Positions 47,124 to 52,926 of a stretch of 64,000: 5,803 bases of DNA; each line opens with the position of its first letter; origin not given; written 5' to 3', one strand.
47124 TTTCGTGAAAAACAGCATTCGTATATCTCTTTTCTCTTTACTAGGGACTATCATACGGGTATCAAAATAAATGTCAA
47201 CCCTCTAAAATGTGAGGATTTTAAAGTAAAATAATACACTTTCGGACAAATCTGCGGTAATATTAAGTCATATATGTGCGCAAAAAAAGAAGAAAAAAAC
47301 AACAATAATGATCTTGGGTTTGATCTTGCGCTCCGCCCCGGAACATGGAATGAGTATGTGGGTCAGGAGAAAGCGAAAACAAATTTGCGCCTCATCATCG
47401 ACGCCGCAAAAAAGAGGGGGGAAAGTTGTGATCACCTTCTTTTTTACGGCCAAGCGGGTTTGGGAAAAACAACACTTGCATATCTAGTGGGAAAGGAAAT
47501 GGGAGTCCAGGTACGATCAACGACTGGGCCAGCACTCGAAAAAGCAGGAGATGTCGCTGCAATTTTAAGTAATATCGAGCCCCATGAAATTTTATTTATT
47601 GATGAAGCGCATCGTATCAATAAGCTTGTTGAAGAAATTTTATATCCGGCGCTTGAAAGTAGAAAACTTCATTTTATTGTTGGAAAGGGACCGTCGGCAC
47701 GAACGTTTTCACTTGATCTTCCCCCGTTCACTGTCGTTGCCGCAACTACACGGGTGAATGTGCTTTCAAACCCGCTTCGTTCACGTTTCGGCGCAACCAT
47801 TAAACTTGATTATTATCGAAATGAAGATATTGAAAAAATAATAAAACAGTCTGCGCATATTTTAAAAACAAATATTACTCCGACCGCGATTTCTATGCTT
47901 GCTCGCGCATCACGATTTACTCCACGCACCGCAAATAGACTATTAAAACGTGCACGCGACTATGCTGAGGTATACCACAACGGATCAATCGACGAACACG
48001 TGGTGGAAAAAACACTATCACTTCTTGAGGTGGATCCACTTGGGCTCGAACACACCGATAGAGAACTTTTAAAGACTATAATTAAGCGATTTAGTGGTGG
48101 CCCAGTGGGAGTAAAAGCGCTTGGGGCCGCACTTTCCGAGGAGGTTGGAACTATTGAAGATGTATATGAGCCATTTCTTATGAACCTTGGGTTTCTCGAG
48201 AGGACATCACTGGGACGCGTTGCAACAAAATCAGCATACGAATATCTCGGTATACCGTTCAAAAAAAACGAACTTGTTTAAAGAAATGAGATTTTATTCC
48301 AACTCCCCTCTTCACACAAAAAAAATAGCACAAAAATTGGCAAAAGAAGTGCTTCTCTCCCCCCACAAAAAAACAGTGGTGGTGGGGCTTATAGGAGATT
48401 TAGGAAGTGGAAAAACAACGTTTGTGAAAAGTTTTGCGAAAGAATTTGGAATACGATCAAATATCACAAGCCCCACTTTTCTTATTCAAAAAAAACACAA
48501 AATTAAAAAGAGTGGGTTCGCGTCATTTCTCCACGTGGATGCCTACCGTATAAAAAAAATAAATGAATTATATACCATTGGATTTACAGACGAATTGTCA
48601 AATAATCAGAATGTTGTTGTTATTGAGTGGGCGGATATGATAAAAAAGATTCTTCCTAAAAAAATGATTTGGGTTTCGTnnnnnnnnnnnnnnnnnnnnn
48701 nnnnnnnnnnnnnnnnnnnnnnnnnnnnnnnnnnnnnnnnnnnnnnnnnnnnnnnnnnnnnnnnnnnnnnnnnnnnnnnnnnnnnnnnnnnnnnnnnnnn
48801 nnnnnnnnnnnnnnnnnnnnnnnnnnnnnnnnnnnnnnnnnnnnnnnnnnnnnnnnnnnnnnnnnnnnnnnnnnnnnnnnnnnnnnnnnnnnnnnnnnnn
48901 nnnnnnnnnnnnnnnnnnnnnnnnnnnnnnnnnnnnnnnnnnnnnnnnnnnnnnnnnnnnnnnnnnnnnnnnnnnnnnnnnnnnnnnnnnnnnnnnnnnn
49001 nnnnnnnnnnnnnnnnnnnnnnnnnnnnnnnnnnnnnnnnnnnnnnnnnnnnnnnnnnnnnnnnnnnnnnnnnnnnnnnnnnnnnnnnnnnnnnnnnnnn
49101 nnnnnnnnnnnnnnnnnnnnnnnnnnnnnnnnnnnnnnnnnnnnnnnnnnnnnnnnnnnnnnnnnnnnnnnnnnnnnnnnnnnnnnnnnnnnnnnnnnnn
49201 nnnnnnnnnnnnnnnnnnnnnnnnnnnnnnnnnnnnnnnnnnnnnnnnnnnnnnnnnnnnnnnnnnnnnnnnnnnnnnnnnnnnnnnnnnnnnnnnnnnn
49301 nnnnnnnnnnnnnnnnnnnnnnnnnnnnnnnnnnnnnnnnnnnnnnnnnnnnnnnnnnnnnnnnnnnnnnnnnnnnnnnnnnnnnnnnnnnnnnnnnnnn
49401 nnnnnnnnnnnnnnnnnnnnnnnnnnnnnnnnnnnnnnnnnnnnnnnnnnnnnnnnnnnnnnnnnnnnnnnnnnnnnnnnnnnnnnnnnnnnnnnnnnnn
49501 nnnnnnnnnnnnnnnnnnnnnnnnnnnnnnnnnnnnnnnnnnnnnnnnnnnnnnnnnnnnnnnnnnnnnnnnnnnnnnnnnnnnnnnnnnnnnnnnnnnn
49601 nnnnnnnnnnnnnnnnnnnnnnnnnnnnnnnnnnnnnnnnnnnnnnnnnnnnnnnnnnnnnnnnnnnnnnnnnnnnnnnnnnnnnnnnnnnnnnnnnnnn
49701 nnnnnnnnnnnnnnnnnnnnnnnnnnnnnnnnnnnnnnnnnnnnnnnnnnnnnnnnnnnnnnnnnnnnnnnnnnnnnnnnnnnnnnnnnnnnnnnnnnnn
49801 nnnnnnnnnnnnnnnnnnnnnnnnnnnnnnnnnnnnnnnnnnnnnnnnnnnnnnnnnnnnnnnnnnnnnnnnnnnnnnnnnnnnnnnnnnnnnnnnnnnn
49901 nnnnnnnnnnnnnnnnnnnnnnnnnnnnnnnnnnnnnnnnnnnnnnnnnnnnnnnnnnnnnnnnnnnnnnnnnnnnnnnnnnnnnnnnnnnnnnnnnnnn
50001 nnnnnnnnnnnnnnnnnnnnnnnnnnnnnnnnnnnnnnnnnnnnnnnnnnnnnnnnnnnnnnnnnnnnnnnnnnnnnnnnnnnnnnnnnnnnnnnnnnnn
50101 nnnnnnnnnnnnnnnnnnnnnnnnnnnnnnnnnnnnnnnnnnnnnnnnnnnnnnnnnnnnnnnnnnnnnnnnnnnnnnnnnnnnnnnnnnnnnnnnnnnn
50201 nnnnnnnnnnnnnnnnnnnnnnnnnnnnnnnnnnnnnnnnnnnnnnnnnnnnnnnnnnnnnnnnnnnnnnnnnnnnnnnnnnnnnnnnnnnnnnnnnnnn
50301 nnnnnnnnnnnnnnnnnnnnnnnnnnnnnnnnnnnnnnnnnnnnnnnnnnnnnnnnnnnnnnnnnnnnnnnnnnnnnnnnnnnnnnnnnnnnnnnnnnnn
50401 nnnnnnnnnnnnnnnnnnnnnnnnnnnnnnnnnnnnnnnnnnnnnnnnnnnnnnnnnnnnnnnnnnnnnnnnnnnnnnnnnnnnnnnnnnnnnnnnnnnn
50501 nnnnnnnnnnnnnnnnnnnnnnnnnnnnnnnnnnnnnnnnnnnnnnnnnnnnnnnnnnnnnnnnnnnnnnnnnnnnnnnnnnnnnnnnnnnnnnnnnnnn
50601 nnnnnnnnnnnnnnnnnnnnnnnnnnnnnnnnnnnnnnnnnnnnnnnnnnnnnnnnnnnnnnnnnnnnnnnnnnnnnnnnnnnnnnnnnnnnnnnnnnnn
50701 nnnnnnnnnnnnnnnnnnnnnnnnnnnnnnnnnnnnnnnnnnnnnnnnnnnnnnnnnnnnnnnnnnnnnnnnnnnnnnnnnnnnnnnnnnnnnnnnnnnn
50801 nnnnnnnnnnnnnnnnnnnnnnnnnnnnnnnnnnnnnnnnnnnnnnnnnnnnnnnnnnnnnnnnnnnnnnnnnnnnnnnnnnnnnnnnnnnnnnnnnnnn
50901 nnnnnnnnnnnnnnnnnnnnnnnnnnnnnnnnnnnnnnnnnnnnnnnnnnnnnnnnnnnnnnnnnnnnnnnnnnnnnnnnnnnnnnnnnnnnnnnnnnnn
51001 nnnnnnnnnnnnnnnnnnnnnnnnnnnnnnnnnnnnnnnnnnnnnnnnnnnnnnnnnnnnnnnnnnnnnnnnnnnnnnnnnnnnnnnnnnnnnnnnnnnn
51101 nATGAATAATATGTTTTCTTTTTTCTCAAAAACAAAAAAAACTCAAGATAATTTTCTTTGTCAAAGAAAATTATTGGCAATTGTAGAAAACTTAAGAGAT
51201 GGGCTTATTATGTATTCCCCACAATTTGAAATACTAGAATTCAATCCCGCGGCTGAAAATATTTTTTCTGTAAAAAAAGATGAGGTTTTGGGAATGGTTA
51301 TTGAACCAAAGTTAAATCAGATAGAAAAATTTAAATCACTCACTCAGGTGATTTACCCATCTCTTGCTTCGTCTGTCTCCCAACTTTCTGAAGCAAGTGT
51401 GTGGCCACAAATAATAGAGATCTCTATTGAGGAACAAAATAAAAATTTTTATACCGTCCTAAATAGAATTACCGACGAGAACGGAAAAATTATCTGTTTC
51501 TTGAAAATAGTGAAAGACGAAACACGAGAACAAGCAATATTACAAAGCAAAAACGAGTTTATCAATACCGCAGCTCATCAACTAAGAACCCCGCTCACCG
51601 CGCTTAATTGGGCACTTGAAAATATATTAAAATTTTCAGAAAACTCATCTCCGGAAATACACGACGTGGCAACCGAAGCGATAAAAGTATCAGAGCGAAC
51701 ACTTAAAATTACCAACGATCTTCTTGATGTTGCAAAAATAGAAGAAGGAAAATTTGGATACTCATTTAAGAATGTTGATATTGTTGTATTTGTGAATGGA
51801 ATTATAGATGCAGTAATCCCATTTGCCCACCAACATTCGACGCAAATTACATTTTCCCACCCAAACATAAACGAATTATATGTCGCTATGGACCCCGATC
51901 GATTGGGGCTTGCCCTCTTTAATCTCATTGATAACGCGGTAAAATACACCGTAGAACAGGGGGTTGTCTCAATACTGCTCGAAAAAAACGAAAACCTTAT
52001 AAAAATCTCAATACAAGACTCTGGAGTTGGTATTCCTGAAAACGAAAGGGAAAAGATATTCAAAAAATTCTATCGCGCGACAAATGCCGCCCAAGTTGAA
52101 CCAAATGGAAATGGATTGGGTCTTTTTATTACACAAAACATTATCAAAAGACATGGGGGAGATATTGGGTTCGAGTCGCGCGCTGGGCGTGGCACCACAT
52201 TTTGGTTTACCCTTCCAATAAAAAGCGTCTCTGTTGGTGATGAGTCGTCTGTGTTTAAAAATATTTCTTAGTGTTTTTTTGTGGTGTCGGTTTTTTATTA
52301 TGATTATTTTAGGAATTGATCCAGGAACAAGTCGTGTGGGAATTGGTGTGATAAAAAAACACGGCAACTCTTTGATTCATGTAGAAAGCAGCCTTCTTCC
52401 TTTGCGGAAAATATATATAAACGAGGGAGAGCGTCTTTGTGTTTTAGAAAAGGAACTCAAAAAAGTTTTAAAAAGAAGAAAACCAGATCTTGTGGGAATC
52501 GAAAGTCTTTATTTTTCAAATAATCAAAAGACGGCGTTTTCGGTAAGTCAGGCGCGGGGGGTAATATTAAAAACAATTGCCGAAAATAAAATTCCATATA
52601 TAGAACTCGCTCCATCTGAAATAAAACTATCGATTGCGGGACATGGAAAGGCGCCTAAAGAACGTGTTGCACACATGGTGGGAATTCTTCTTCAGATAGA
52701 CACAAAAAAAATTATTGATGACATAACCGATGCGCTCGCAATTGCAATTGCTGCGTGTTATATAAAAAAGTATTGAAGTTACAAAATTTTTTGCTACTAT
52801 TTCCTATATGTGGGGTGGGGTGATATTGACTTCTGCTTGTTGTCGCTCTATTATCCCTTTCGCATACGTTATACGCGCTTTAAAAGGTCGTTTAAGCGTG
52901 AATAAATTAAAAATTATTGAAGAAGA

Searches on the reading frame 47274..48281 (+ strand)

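Call 57: search_protein_families(library=pfam, proteins=[window:47274-48281:+], max_evalue=0.001)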
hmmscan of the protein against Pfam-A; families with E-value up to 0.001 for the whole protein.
window:47274-48281:+ (335 aa): 7 families
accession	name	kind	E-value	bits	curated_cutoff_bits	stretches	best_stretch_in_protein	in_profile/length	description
PF05496.18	RuvB_N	-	1.3e-65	220.4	27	1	20-178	1-159/159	Holliday junction DNA helicase RuvB P-loop domain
PF17864.7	AAA_lid_4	-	4.6e-24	84.4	27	1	181-254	1-74/74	RuvB AAA lid domain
PF05491.19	RuvB_C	-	1.6e-22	79.6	24.7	1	256-325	2-71/72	RuvB C-terminal winged helix domain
PF00004.35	AAA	-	1.4e-17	64.8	21.2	1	55-179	1-130/131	ATPase family associated with various cellular activities (AAA)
PF07728.20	AAA_5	-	1.4e-07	32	22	1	101-172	64-139/139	AAA domain (dynein-related subfamily)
PF06068.19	TIP49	-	8.5e-05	22.3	23.8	1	15-81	12-79/347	TIP49 P-loop domain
PF00931.28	NB-ARC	-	0.00019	21.2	23.5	0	49-74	15-40/248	NB-ARC domain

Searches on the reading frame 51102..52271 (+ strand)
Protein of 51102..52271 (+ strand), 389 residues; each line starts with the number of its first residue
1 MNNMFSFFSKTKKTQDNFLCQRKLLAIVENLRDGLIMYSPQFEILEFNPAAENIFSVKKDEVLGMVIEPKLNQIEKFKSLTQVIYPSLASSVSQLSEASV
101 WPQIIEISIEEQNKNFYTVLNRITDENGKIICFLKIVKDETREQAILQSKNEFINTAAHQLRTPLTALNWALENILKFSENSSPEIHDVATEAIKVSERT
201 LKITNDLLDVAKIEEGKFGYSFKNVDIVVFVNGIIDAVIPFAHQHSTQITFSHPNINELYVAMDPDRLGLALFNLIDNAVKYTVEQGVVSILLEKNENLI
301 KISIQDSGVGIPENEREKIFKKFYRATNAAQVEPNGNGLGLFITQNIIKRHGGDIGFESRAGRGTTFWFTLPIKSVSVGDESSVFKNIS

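Call 57: search_protein_families(library=pfam, proteins=[window:51102-52271:+], max_evalue=0.001)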
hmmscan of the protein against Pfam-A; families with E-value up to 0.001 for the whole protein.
window:51102-52271:+ (389 aa): 4 families
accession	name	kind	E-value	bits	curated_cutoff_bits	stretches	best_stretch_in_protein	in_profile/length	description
PF02518.31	HATPase_c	-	2e-29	102.7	26.4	1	264-374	2-110/111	Histidine kinase-, DNA gyrase B-, and HSP90-like ATPase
PF00512.31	HisKA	-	1.2e-11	45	26.9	1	149-216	1-66/66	His Kinase A (phospho-acceptor) domain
PF13589.12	HATPase_c_3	-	0.00019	21.9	25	1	271-330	6-63/137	Histidine kinase-, DNA gyrase B-, and HSP90-like ATPase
PF00989.32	PAS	-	0.00021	21.7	22.6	1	24-65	3-44/113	PAS fold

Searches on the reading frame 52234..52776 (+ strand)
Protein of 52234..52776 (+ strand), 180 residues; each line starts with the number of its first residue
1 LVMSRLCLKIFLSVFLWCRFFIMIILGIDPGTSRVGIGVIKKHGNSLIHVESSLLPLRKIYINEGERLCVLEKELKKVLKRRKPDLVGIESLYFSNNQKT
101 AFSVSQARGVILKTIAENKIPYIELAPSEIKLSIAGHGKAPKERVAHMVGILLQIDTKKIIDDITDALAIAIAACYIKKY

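Call 57: search_protein_families(library=pfam, proteins=[window:52234-52776:+], max_evalue=0.001)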
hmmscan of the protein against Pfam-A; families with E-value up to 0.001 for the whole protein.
window:52234-52776:+ (180 aa): 1 family
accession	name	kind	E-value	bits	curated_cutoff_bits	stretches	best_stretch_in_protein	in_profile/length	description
PF02075.23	RuvC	-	2e-35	122.3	22.2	1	25-173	1-147/148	Crossover junction endodeoxyribonuclease RuvC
